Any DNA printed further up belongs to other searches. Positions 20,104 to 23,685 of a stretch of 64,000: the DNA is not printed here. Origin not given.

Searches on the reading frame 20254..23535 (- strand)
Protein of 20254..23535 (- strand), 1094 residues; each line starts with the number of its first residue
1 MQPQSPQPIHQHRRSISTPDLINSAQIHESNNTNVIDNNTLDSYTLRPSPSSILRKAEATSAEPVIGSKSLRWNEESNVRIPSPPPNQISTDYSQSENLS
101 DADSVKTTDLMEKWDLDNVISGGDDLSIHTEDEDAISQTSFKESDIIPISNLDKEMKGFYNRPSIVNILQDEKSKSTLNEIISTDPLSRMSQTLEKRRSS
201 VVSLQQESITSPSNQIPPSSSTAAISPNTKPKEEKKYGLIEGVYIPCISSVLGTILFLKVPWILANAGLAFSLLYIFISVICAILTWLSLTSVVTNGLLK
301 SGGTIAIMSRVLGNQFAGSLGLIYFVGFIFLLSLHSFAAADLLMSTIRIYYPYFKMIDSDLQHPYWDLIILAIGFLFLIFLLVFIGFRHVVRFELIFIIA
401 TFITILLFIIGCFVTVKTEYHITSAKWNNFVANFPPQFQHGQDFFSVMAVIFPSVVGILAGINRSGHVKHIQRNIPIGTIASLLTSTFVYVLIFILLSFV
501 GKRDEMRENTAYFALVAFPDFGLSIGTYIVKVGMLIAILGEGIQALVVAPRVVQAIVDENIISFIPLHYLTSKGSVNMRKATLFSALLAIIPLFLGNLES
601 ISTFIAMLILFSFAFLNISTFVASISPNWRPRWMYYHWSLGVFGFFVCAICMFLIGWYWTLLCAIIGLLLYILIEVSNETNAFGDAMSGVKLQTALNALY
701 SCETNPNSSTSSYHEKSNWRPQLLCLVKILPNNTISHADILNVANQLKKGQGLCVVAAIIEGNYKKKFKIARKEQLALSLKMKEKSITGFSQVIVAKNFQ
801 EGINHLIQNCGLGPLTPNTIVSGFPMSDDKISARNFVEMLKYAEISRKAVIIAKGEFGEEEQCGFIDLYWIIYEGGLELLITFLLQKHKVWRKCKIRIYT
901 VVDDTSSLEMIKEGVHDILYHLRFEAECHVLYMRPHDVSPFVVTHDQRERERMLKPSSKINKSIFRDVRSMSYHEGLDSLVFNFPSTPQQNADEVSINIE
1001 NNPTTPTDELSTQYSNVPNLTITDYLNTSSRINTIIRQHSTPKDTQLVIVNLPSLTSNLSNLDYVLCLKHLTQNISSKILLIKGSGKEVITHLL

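Call 12: list_cluster_members(proteins=[window:20254-23535:-, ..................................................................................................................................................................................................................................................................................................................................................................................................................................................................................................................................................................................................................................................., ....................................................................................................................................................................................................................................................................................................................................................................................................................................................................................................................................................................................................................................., window:25844-32980:+])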
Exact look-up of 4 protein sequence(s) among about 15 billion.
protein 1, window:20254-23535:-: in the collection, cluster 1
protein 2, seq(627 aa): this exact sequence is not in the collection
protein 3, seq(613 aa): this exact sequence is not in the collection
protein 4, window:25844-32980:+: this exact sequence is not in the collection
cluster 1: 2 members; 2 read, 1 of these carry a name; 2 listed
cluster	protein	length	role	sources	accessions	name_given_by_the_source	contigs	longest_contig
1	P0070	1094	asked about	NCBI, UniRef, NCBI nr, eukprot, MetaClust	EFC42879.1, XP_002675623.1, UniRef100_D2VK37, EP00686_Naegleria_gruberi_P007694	predicted protein [Naegleria gruberi] | Predicted protein n=1 Tax=Naegleria gruberi TaxID=5762 RepID=D2VK37_NAEGR | uncharacterized protein NAEGRDRAFT_69257 [Naegleria gruberi]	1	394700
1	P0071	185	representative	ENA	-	-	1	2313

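Call 17: find_encoding_contigs(protein=P0070, flank=10000, max_places=3)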
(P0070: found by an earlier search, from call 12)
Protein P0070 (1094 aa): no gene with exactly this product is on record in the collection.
